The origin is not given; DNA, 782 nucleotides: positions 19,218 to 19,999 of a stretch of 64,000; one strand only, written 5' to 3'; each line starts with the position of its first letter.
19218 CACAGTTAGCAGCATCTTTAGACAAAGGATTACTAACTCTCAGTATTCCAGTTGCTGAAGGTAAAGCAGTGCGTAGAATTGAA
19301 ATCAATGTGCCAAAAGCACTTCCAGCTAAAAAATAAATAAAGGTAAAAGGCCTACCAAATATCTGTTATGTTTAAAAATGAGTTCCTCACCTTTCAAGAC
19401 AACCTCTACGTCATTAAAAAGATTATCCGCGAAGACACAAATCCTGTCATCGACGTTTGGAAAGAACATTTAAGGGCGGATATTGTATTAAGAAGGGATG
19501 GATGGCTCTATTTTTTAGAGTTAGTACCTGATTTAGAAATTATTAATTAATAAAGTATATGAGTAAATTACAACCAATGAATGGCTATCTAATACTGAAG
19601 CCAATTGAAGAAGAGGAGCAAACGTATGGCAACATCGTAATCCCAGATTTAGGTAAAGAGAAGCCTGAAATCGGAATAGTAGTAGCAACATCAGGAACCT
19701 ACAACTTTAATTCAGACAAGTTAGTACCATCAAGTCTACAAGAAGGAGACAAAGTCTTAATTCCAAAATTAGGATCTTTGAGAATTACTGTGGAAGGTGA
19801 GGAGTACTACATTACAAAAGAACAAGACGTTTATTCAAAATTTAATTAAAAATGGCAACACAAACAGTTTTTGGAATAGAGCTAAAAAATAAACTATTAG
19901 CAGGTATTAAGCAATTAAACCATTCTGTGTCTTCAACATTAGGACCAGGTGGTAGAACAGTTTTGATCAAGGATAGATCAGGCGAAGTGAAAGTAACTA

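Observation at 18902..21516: Phage-encoded chaperone module: sHSP + GroES + full-length GroEL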

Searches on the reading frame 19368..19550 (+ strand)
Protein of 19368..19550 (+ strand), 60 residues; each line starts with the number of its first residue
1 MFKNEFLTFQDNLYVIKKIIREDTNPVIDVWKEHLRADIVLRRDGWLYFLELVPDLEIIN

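Call 3: search_protein_families(library=pfam, proteins=[window:19368-19550:+], max_evalue=0.01)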
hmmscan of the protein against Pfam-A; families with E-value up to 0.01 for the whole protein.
window:19368-19550:+ (60 aa): 0 families

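Call 13: search_protein_families(library=phrogs, proteins=[window:19368-19550:+], max_evalue=0.001)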
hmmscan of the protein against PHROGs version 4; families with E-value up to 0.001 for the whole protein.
window:19368-19550:+ (60 aa): 0 families

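Call 25: find_homologous_proteins(query=window:19368-19550:+, max_evalue=0.001)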
Query window:19368-19550:+ (60 aa): 63 proteins with E <= 0.001 among 63 candidates.
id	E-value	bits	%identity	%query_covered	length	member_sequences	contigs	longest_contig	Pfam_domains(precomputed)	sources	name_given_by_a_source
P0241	2.7e-30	120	93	100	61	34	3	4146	-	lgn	-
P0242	1.3e-29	118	93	100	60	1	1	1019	-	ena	-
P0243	7.5e-29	116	87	100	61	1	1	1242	-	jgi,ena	-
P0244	1.7e-28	115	90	100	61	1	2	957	-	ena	-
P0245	1.8e-28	115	92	100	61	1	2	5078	-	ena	-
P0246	2.4e-28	114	90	100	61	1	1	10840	-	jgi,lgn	jgi:radical SAM superfamily enzyme YgiQ (UPF0313 family)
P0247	3.9e-28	114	92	98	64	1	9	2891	-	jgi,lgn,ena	jgi:nitrogen fixation protein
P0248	5.9e-28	113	90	100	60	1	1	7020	-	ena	-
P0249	1.6e-27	112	87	100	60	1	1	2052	-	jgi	jgi:hypothetical protein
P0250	2.7e-27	111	88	100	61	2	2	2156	-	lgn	-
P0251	2.9e-27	111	87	100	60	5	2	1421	-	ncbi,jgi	jgi:hypothetical protein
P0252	3.2e-27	111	85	98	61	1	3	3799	-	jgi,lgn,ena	-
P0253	3.4e-27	111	87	100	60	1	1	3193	-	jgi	jgi:hypothetical protein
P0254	3.9e-27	111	90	100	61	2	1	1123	-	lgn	-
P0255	5.8e-27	110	85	100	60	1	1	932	-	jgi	jgi:hypothetical protein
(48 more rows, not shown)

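Call 38: predict_structure(alignment_id=A1)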
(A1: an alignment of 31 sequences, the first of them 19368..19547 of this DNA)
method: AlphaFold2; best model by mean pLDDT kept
length: 60 residues; sequences in the alignment: 31
mean_pLDDT: 89.0   pTM: 0.74
mean pLDDT of the five models: 89.0, 88.9, 88.2, 86.7, 70.9
residues with pLDDT >= 90: 41; 70-90: 11; 50-70: 8; < 50: 0
segments of 3 or more residues with pLDDT < 50: none
pLDDT, mean of each block of 10 residues (from residue 1): 78 93 97 97 97 73
secondary structure, 60 per line:
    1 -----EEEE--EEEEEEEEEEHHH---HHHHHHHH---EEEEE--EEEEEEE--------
elements in order: E6-9 E12-21 H28-35 E39-43 E46-52

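Call 84: fold_search(model_id=the predicted structure, library=viral)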
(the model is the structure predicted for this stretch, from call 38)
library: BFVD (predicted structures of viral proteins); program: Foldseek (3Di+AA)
matches with E <= 10: 429; with E <= 0.001: 4
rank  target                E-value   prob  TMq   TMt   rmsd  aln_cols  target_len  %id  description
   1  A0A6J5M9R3            5.9e-06  1.00  0.84  0.82   4.2        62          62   29  Uncharacterized protein [uncultured Caudovirales phage]
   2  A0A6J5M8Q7            9.8e-06  1.00  0.82  0.60   3.6        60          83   32  Uncharacterized protein [uncultured Caudovirales phage]
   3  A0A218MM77            6.0e-04  1.00  0.76  0.67   4.5        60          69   17  Uncharacterized protein [uncultured virus]
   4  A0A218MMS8            8.2e-04  1.00  0.72  0.61   5.0        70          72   18  Uncharacterized protein [uncultured virus]
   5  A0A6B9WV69            1.9e-01  0.80  0.51  0.40  10.1        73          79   20  (no name in the UniProt tables at hand)
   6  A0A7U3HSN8            2.1e-01  0.75  0.42  0.51   7.3        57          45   21  (no name in the UniProt tables at hand)
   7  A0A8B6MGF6            3.1e-01  0.57  0.44  0.14   6.5        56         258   16  (no name in the UniProt tables at hand)
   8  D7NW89                3.7e-01  0.54  0.41  0.39   4.8        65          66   12  Gp20 [Streptomyces phage phiSASD1]
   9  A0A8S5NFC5            4.5e-01  0.38  0.39  0.16   5.7        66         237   12  High potential iron-sulfur protein like [Siphoviridae sp. ctrok7]
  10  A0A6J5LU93            4.8e-01  0.20  0.32  0.26   9.5        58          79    9  Uncharacterized protein [uncultured Caudovirales phage]
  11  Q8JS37                6.1e-01  0.28  0.40  0.23   7.2        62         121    6  Uncharacterized protein [Phthorimaea operculella granulovirus]
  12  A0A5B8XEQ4            6.1e-01  0.11  0.27  0.07  12.8        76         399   10  DNA topoisomerase (ATP-hydrolyzing) [African swine fever virus]
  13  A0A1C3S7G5            6.5e-01  0.35  0.40  0.37   4.7        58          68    9  (no name in the UniProt tables at hand)
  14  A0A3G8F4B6            7.4e-01  0.41  0.35  0.25   5.4        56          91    9  (no name in the UniProt tables at hand)
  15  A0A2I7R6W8            7.4e-01  0.30  0.36  0.35   7.2        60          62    8  (no name in the UniProt tables at hand)
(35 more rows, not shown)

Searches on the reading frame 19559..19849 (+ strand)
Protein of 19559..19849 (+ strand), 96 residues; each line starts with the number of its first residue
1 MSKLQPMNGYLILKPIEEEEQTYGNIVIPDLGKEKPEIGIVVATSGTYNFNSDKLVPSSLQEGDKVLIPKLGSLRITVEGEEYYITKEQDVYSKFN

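Call 3: search_protein_families(library=pfam, proteins=[window:19559-19849:+], max_evalue=0.01)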
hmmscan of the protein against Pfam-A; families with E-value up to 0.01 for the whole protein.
window:19559-19849:+ (96 aa): 1 family
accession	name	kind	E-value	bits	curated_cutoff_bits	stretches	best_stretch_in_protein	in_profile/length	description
PF00166.26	Cpn10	-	1e-19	70.8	21.1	1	3-94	1-92/93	Chaperonin 10 Kd subunit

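Call 11: search_dna_similar(query=window:19559-19849:+, collection=phages, mode=protein, max_rows=40, max_evalue=0.001)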
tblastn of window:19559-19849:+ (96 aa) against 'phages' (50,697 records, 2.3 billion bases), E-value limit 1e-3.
Records with a match: 19; places in all: 19; records where one place covers at least 80% of the query: 19.
Best place of each record, by identity: <60% 19.
By first word of the organism name: Flavobacterium 4; Bacteriophage 4; Listeria 4; Acinetobacter 2; Enterococcus 2; Bacillus 2; Staphylococcus 1.
By host as written in the record: - 7; Flavobacterium sp. LMO8 4; Listeria monocytogenes 4; Bacillus subtilis W-23-S(r); Bacillus licheniformis ATCC 9945a 2; Enterococcus faecalis 1; Staphylococcus aureus 1.
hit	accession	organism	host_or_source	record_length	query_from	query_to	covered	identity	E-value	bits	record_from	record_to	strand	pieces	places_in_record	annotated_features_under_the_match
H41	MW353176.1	Flavobacterium phage vB_FspM_immuto_3-5A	Flavobacterium sp. LMO8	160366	11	93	86%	41.0%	5e-15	74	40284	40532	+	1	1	co-chaperonin GroES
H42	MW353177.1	Flavobacterium phage vB_FspM_immuto_13-6C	Flavobacterium sp. LMO8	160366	11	93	86%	41.0%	5e-15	74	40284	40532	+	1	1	co-chaperonin GroES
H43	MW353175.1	Flavobacterium phage vB_FspM_immuto_2-6A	Flavobacterium sp. LMO8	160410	11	93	86%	41.0%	5e-15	74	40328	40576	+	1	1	co-chaperonin GroES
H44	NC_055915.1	Flavobacterium phage vB_FspM_immuto_2-6A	Flavobacterium sp. LMO8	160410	11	93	86%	41.0%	5e-15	74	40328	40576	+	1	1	co-chaperonin GroES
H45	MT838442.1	Bacteriophage sp.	human fecal samples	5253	3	91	93%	36.0%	1e-6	50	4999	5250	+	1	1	record has no annotation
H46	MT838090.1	Bacteriophage sp.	human fecal samples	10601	3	93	95%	33.0%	3e-7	52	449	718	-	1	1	record has no annotation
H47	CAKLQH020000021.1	Acinetobacter phage MD-2021a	not known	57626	1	93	97%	32.3%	8e-9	56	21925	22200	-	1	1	groS: 10 kDa chaperonin (Protein Cpn10) (groES protein)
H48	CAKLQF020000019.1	Acinetobacter phage MD-2021a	not known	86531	1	93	97%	32.3%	8e-9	56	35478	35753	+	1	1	groS: 10 kDa chaperonin (Protein Cpn10) (groES protein)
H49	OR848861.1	Listeria phage LM 4-14-1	Listeria monocytogenes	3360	4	93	94%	33.3%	2e-10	61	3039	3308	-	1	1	record has no annotation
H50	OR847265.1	Listeria phage LM 4-11-1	Listeria monocytogenes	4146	4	93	94%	33.3%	2e-10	61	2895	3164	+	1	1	record has no annotation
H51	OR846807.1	Listeria phage LM 4-11-1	Listeria monocytogenes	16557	4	93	94%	33.3%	4e-10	60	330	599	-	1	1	record has no annotation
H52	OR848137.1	Listeria phage LM 4-14-1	Listeria monocytogenes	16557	4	93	94%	33.3%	4e-10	60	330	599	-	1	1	record has no annotation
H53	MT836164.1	Bacteriophage sp.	human fecal samples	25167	3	93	95%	32.3%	4e-7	52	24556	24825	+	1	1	record has no annotation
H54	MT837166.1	Bacteriophage sp.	human fecal samples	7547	3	93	95%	31.9%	1e-6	50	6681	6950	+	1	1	record has no annotation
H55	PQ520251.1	Enterococcus phage IME_EF3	-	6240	4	93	94%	31.1%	6e-8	54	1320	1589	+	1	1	record has no annotation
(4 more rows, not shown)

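Call 13: search_protein_families(library=phrogs, proteins=[window:19559-19849:+], max_evalue=0.001)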
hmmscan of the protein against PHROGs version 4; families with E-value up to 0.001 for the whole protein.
window:19559-19849:+ (96 aa): 2 families
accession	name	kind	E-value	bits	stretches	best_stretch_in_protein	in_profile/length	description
phrog_3188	-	other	8.8e-14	52.1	1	3-94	2-93/96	co-chaperonin GroES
phrog_13932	-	other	0.00089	20.1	1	10-93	117-197/200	co-chaperonin GroES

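Call 22: search_solved_structures(query=window:19559-19849:+, max_evalue=0.001, show_alignments=3)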
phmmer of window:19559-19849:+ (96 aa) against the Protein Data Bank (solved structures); distinct sequences matched with E-value up to 0.001: 14.
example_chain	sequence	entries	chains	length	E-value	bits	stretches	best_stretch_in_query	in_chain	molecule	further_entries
4v4o_O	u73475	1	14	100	2e-16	63.1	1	4-92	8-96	cpn10(GroES)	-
1wnr_A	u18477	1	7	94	2.1e-16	63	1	4-92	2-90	10 kDa chaperonin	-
8wuw_a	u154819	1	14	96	1.7e-14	56.8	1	1-92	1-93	Co-chaperonin GroES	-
7ekq_Q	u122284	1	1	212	5.5e-14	55.2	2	2-92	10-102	Chaperonin 23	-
8wux_a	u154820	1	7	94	9.3e-14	54.5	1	4-92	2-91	Co-chaperonin GroES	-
1hx5_A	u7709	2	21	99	2.1e-13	53.4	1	4-92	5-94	10 KDA CHAPERONIN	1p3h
8wuc_a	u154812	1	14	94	9e-13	51.4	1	3-93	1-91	Co-chaperonin GroES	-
7ekq_R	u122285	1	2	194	3.4e-12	49.5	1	2-94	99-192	Cpn20 co-chaperonin subunit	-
1lep_A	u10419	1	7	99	4.4e-12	49.2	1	3-92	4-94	CHAPERONIN-10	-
3nx6_A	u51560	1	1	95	1.7e-10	44.1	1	4-93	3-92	10kDa chaperonin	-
6mrc_V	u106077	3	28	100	9.1e-08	35.3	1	6-95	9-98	10 kDa heat shock protein, mitochondrial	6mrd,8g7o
13kk_F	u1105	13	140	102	9.8e-08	35.3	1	6-95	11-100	10 kDa heat shock protein, mitochondrial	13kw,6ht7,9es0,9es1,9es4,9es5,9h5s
8g7n_O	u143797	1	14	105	1.1e-07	35.1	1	6-95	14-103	10 kDa heat shock protein, mitochondrial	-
4pj1_O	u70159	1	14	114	1.4e-07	34.8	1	6-95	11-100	10 kDa heat shock protein, mitochondrial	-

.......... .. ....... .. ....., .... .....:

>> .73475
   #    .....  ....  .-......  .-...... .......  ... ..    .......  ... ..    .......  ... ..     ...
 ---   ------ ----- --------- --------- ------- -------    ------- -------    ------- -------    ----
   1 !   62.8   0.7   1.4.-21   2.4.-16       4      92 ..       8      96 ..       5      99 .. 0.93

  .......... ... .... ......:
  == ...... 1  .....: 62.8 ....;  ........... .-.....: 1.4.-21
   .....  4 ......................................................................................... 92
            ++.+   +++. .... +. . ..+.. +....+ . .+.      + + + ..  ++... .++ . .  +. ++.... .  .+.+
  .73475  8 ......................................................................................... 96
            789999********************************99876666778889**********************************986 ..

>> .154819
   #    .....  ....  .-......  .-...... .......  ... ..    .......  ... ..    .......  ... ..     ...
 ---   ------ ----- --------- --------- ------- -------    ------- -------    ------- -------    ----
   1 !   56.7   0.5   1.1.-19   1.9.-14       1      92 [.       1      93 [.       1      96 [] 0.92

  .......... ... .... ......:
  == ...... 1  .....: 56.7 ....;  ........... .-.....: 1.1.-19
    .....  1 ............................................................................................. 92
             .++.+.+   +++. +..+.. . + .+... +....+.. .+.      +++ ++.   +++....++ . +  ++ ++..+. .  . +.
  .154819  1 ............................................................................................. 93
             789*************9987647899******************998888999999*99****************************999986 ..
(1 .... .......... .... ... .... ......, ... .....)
